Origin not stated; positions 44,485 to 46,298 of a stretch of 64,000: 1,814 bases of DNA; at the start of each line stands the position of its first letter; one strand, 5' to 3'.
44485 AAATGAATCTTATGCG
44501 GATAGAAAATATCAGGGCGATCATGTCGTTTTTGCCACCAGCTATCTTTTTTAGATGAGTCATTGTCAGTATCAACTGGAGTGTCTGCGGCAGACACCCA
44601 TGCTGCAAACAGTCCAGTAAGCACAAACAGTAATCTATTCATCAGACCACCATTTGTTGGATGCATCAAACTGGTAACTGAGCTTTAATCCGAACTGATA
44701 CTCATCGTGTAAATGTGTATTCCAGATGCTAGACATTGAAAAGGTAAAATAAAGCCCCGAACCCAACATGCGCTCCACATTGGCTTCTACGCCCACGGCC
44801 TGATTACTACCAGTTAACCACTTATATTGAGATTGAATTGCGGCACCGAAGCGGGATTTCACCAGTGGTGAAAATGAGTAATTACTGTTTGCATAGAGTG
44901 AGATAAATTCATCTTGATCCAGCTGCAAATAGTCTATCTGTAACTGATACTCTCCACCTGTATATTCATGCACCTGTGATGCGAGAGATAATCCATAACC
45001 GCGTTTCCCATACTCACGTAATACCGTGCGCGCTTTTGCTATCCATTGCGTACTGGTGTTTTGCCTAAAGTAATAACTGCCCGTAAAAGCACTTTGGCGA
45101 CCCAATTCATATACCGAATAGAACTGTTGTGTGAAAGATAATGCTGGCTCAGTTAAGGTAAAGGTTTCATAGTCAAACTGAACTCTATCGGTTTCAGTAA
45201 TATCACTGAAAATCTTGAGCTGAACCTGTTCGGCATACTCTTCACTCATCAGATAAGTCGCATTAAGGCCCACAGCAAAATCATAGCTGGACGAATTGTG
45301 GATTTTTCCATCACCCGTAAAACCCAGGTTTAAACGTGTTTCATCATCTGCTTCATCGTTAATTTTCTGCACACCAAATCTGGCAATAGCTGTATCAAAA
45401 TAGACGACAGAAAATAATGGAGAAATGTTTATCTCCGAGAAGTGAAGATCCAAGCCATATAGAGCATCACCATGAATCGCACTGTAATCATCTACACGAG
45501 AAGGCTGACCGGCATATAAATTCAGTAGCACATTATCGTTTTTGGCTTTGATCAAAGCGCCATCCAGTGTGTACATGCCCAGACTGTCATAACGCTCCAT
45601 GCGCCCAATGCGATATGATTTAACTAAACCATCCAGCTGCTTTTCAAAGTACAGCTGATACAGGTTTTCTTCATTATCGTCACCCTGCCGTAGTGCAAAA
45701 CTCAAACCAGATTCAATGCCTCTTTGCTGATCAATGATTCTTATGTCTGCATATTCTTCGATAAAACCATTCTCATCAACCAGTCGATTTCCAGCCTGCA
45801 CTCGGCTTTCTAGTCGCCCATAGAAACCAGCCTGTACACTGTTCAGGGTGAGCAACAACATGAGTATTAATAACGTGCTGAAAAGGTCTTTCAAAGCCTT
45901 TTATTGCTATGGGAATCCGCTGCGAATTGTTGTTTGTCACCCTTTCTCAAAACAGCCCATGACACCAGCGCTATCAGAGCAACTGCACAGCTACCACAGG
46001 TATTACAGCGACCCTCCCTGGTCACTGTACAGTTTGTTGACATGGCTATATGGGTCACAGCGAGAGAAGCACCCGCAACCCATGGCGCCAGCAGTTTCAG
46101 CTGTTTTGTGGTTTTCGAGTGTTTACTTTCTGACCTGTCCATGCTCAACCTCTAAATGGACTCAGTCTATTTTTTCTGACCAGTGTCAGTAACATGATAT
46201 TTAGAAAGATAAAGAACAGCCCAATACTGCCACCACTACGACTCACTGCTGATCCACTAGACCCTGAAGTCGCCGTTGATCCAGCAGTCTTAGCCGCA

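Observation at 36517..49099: Nine-gene multiheme-cytochrome/porin operon: candidate extracellular electron-transfer conduit of unusual composition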

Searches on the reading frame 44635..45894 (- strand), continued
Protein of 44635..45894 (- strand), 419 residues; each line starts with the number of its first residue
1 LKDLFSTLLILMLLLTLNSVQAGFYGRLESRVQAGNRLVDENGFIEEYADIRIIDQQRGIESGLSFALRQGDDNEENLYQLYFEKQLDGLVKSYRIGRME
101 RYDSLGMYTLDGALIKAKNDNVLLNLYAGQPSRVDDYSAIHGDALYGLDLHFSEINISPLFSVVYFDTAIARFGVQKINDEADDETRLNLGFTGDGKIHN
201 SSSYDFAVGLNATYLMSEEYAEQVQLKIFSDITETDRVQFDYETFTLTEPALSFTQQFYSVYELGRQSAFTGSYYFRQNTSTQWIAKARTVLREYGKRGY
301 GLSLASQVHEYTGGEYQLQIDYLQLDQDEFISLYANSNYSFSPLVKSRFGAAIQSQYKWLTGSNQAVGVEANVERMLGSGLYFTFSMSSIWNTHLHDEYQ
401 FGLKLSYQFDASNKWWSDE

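Call 71: list_cluster_members(proteins=[P0257, P0262, P0270, P0278, P0290, P0297, P0299, P0301, P0312, P0320])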
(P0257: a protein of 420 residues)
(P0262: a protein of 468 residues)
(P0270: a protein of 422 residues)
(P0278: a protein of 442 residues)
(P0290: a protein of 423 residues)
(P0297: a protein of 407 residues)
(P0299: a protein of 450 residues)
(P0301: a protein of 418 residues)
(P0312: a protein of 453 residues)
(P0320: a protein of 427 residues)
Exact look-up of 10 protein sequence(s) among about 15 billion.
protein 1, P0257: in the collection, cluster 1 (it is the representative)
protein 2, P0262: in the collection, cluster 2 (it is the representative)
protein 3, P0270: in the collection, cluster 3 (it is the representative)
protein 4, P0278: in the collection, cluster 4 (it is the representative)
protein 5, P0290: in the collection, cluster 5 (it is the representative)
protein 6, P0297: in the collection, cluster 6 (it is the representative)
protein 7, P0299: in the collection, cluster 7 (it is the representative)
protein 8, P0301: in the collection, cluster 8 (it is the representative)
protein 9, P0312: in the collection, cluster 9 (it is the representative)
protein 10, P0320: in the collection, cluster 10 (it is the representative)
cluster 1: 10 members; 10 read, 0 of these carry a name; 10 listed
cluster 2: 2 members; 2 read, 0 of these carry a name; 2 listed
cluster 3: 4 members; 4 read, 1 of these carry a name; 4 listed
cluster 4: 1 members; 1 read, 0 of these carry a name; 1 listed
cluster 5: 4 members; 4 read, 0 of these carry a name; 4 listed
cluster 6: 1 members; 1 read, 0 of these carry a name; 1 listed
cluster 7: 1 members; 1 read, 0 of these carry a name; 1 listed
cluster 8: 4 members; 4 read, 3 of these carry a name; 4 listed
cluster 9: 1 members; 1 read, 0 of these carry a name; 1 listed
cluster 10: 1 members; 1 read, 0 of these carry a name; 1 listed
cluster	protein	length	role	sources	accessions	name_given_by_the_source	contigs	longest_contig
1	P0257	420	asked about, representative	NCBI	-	-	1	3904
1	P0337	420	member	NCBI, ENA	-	-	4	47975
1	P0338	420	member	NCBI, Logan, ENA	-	-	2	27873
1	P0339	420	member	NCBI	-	-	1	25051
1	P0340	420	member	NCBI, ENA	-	-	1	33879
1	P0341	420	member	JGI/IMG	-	-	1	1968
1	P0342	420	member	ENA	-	-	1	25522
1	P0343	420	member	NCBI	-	-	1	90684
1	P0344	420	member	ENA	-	-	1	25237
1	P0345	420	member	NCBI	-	-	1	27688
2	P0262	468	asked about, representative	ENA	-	-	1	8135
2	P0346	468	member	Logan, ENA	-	-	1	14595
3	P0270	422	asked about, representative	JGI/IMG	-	-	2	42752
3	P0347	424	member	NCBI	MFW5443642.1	MAG: hypothetical protein ACKE51_04955 [Methylococcaceae bacterium]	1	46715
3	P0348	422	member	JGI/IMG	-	-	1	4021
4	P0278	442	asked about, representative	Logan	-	-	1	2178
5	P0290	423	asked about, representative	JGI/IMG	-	-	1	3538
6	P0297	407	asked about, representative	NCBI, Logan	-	-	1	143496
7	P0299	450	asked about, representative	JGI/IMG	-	-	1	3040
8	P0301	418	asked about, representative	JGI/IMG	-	hypothetical protein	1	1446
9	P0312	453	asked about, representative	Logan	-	-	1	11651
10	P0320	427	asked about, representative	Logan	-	-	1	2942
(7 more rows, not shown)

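Call 87: search_protein_families(library=pfam, proteins=[window:44635-45894:-], max_evalue=10)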
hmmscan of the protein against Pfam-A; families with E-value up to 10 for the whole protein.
window:44635-45894:- (419 aa): 1 family
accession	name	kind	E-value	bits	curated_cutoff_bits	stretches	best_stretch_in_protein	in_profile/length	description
PF17273.7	DUF5338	-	0.079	13.5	25.9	1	228-246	45-63/69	Family of unknown function (DUF5338)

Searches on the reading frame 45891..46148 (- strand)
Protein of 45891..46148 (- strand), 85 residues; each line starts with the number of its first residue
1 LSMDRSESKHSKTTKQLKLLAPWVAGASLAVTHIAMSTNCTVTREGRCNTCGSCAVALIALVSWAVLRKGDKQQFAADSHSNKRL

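Call 4: search_protein_families(library=pfam, proteins=[window:45891-46148:-], max_evalue=0.01)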
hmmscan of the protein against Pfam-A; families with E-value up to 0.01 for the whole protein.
window:45891-46148:- (85 aa): 0 families

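Call 5: search_protein_families(library=ncbifam, proteins=[window:45891-46148:-], max_evalue=0.01)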
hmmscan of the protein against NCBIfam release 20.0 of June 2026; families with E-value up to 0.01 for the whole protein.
window:45891-46148:- (85 aa): 0 families

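Call 47: search_protein_families(library=ncbifam, proteins=[window:45894-46148:-], max_evalue=10)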
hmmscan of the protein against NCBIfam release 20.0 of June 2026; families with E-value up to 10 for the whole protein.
seq(85 aa): 0 families

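Call 87: search_protein_families(library=pfam, proteins=[window:45894-46148:-], max_evalue=10)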
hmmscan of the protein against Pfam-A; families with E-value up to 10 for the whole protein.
seq(85 aa): 0 families
